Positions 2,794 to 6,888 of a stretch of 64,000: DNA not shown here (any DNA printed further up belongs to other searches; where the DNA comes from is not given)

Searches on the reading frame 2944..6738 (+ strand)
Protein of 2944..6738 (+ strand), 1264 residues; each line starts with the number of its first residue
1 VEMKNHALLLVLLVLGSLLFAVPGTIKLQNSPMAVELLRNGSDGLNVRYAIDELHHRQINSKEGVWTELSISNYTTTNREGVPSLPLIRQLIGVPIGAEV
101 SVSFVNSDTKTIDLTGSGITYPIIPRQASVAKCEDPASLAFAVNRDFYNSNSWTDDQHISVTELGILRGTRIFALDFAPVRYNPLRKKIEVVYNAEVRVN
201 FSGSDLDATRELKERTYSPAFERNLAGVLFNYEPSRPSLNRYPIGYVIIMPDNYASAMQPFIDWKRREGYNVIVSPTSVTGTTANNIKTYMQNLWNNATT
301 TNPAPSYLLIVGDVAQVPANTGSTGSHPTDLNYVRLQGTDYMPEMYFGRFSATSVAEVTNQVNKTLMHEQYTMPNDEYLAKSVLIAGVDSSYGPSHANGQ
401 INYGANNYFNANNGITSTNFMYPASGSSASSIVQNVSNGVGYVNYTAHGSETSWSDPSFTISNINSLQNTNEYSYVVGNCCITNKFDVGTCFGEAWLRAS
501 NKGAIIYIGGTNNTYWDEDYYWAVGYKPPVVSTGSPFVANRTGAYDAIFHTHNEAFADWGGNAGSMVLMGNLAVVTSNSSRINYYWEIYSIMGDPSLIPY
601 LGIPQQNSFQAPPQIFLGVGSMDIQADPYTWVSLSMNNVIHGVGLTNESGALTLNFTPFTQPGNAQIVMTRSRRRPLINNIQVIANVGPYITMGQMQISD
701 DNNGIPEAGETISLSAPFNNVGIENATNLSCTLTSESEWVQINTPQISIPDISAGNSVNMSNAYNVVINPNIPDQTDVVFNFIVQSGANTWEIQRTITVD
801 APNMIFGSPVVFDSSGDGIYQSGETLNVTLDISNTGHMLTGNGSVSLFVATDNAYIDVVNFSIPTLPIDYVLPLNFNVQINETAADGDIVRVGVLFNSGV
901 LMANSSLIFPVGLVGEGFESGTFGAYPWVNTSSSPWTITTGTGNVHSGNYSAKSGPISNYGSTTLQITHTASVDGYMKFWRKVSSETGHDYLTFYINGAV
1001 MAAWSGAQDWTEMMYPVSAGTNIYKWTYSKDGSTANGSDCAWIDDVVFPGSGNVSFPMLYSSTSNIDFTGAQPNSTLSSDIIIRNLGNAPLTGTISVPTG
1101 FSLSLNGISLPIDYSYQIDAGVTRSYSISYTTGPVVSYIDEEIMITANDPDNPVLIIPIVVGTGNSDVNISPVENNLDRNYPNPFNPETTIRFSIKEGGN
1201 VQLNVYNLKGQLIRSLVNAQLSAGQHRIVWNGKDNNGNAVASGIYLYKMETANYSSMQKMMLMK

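Call 100: search_protein_families(library=pfam, proteins=[window:2944-6738:+], max_evalue=0.001)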
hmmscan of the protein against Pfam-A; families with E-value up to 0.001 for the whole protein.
window:2944-6738:+ (1264 aa): 5 families
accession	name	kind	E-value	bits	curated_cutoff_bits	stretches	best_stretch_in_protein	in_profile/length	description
PF01364.23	Peptidase_C25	-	9.5e-65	219.7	23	1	246-597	1-372/374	Peptidase family C25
PF08126.16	Propeptide_C25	-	6e-20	71.7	22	1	30-203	7-174/205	Propeptide_C25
PF03785.20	Peptidase_C25_C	-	6.7e-20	71.2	25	1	604-682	1-79/79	Peptidase family C25, C terminal ig-like domain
PF13860.13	FlgD_ig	-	7.1e-12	45.6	27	1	1200-1253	24-77/79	FlgD Ig-like domain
PF18962.6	Por_Secre_tail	-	1.6e-07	32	27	1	1181-1261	2-74/75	Secretion system C-terminal sorting domain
